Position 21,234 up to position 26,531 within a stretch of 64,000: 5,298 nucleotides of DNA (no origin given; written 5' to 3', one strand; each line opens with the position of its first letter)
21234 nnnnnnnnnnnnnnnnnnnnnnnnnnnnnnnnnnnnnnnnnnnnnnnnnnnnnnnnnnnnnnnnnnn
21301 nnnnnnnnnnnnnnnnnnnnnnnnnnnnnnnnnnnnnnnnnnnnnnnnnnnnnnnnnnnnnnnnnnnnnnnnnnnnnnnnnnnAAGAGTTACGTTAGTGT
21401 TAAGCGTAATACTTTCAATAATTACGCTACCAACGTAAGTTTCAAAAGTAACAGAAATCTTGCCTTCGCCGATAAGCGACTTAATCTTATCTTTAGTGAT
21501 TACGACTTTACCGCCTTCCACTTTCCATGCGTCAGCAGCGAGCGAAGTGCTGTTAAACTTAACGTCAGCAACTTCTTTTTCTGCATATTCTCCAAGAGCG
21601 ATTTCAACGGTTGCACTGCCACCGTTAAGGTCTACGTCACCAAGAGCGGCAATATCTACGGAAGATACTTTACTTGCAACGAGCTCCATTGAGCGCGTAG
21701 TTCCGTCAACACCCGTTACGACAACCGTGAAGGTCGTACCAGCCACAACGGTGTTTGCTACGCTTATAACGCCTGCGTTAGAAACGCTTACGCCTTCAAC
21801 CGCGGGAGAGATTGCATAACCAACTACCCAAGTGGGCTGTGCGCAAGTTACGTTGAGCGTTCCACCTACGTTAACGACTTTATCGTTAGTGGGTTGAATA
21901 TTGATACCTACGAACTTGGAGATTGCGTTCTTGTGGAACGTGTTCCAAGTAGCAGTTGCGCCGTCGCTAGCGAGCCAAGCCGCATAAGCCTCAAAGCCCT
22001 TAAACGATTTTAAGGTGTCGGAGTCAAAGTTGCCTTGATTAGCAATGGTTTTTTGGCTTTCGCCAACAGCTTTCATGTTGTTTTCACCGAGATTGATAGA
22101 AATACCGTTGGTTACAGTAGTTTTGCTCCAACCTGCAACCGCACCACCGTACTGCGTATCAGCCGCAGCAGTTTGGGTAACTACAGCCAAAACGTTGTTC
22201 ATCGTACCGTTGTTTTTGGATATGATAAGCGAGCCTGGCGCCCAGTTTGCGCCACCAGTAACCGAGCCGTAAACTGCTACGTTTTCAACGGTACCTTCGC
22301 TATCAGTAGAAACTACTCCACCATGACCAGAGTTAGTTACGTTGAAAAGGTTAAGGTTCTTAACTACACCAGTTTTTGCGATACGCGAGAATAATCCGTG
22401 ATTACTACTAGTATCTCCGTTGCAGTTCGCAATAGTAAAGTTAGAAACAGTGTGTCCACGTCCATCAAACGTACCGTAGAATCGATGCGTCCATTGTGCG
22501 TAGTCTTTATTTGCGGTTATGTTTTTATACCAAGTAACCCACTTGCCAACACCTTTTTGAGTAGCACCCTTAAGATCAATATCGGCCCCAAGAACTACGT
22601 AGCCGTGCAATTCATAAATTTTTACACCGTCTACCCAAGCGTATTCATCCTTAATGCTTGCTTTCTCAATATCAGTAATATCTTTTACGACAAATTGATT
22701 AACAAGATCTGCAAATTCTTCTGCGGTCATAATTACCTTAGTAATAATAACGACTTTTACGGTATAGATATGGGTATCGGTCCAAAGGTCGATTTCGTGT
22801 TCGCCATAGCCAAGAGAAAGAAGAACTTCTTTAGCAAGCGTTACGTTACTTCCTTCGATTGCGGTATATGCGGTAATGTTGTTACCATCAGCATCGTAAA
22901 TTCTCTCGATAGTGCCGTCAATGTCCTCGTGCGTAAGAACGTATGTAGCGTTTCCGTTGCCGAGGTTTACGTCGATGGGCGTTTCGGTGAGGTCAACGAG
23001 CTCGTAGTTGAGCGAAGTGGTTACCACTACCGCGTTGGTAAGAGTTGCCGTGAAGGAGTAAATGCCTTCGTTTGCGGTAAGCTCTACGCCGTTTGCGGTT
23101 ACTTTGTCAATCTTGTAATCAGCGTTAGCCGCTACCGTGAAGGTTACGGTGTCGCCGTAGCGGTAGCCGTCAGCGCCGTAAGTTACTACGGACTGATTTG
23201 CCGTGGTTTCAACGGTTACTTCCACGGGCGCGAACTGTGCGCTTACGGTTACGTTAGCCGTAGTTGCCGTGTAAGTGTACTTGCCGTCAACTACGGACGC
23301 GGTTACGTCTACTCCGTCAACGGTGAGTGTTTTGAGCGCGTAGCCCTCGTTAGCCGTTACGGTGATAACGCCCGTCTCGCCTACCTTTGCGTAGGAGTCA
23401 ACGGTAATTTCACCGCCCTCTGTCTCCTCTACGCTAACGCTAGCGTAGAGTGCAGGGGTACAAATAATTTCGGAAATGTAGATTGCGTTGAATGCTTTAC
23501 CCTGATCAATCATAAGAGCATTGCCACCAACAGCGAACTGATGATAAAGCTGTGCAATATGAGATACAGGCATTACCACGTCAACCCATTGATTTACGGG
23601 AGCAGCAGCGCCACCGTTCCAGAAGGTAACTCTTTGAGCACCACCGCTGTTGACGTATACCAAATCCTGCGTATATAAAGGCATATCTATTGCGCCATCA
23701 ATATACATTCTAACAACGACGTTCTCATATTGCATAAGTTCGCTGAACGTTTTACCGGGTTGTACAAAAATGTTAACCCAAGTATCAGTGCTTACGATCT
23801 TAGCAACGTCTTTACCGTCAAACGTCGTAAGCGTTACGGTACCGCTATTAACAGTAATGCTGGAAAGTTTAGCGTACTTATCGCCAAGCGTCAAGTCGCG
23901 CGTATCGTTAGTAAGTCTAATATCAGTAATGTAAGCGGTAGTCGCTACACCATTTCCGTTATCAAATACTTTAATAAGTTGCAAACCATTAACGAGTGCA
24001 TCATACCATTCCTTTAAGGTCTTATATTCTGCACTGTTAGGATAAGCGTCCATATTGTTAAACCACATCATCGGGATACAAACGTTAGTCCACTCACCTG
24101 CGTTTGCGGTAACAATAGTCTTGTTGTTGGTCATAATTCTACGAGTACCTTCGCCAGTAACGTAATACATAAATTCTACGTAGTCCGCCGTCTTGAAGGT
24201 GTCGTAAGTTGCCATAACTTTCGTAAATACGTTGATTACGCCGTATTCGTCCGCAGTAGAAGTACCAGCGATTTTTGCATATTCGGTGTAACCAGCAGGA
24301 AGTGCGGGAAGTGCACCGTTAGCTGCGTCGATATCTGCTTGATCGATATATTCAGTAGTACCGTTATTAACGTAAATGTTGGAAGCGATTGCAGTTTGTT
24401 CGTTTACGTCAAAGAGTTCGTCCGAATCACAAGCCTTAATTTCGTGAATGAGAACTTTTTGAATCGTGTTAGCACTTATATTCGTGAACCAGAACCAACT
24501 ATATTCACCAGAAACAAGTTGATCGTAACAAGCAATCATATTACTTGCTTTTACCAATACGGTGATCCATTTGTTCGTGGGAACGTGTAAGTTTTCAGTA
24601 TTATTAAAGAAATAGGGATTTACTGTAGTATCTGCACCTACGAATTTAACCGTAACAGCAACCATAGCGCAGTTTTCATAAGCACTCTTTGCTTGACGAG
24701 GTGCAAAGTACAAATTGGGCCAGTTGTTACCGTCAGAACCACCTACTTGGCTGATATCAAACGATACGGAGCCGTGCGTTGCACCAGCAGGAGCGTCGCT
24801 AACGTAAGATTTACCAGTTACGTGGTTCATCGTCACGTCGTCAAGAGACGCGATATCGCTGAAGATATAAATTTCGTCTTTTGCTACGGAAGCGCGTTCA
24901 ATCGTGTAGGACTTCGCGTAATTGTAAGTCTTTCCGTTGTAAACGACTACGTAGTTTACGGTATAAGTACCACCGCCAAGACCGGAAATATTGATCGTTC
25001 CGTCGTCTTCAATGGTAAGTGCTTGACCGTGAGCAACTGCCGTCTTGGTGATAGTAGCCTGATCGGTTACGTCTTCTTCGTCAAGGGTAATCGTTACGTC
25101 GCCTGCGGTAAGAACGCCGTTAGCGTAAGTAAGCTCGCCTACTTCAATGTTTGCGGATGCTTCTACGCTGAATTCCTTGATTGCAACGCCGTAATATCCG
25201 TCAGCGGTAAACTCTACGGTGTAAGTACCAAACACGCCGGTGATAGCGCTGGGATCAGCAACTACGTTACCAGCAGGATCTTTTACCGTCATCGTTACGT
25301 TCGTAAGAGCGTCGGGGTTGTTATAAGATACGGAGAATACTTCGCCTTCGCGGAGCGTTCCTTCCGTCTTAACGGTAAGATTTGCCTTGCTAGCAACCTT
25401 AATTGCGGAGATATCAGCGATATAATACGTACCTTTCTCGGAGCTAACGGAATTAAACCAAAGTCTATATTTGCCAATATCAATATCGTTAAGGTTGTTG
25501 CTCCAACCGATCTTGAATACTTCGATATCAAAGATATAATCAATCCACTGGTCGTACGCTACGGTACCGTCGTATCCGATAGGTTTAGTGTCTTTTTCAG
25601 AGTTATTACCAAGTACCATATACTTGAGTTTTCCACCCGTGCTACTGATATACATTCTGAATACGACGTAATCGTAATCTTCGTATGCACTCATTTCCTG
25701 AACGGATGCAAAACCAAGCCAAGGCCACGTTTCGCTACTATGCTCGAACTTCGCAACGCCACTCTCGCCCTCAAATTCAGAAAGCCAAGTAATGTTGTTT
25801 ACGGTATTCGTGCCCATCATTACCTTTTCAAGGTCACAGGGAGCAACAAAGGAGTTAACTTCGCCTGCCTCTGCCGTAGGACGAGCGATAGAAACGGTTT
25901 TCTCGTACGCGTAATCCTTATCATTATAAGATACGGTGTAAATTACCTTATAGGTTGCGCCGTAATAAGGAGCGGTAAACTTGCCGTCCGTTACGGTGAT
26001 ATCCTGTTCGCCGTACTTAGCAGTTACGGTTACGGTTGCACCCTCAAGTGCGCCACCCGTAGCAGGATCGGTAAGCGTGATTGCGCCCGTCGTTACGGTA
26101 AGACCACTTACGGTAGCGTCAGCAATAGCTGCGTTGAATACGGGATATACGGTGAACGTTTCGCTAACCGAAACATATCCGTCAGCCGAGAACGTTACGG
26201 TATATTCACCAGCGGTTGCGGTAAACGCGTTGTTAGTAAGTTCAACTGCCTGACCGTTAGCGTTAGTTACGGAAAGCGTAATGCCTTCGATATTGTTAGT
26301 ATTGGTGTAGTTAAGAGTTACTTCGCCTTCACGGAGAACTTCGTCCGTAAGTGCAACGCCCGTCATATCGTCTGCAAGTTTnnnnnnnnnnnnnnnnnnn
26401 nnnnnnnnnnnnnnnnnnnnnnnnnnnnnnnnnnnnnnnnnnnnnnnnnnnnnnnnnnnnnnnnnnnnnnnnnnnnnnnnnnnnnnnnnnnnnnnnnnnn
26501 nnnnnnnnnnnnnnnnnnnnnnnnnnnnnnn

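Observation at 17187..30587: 4,466-aa lipoprotein built as a mosaic of every module type found in the neighbouring cassettes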

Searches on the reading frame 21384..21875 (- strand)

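Call 44: search_protein_families(library=pfam, proteins=[window:21384-21875:-], max_evalue=5)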
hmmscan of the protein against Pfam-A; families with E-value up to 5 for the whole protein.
window:21384-21875:- (164 aa): 5 families
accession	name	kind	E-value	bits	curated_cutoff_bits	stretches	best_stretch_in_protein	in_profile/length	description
PF19454.4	DUF5992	-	0.021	15.2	23.8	1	27-60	18-51/106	Family of unknown function (DUF5992)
PF20117.4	DUF6507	-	0.078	13.9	25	1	41-107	16-72/120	Family of unknown function (DUF6507)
PF07550.17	Shr-like_HID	-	0.16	12.9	22.3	1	99-150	25-75/82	Heme-binding protein Shr-like, Hb-interacting domain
PF12702.13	Lipocalin_3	-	0.17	12.5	20.2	1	108-147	35-70/94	Lipocalin-like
PF13055.11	DUF3917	-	0.47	11.4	25.1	0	17-56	22-62/71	Protein of unknown function (DUF3917)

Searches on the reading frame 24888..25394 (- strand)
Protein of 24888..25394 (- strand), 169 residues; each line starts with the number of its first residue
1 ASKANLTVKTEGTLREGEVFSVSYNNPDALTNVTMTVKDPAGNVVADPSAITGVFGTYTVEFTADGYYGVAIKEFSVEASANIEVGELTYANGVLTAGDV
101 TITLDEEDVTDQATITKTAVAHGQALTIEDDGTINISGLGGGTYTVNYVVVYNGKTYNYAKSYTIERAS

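Call 44: search_protein_families(library=pfam, proteins=[window:24888-25394:-], max_evalue=5)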
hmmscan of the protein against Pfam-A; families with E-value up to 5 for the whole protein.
window:24888-25394:- (169 aa): 9 families
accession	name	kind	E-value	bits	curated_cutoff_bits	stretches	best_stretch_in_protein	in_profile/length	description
PF13860.13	FlgD_ig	-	0.0063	16.9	27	1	16-62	8-54/79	FlgD Ig-like domain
PF20608.4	Phage_tube_C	-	0.0099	16.6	24.1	1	32-71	37-73/82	Phage tail tube protein C-terminal domain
PF04234.18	CopC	-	0.013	16.9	23.3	1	99-152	21-78/92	CopC domain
PF12985.13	DUF3869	-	0.016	15.9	24.5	2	88-128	34-79/85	Domain of unknown function (DUF3869)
PF13620.12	CarboxypepD_reg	-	0.03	15.1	32.3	1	56-82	48-74/82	Carboxypeptidase regulatory-like domain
PF01835.25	MG2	-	0.063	14.1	32.8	1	7-64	16-67/96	MG2 domain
PF10342.15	Kre9_KNH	-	0.31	12.3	24.6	1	96-165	24-94/94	Kre9/KNH-like N-terminal Ig-like domain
PF17802.7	SpaA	-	0.55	10.9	23.1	0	115-147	31-57/91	Prealbumin-like fold domain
PF25549.1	DUF7927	-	0.93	10.2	31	1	88-151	26-93/132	Domain of unknown function (DUF7927)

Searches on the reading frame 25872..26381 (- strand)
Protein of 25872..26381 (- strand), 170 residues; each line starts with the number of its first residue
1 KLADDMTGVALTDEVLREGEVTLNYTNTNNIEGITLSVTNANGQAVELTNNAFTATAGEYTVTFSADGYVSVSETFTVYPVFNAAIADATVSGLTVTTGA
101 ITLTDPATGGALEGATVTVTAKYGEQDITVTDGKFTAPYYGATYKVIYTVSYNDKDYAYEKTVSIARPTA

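Call 44: search_protein_families(library=pfam, proteins=[window:25872-26381:-], max_evalue=5)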
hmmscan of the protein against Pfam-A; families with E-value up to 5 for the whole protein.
window:25872-26381:- (170 aa): 9 families
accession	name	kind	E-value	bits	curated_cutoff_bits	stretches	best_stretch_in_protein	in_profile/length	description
PF20608.4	Phage_tube_C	-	3.4e-06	27.7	24.1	1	34-78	38-78/82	Phage tail tube protein C-terminal domain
PF13620.12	CarboxypepD_reg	-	9.1e-05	23.2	32.3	2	102-147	5-53/82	Carboxypeptidase regulatory-like domain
PF00576.27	Transthyretin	-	0.00012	23.1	25.3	1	20-82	18-81/109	HIUase/Transthyretin family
PF07523.18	Big_3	-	0.00034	21.2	21.2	1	31-78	16-66/68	Bacterial Ig-like domain (group 3)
PF07550.17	Shr-like_HID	-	0.00057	20.8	22.3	1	36-77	43-80/82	Heme-binding protein Shr-like, Hb-interacting domain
PF13860.13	FlgD_ig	-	0.027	14.9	27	1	19-65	10-55/79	FlgD Ig-like domain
PF08308.17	PEGA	-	0.047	14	20.8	1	54-79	30-56/71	PEGA domain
PF02369.22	Big_1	-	0.12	13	34.9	1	21-73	23-87/93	Bacterial Ig-like domain (group 1)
PF13715.12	CarbopepD_reg_2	-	0.59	10.6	32.2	1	19-79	3-65/88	CarboxypepD_reg-like domain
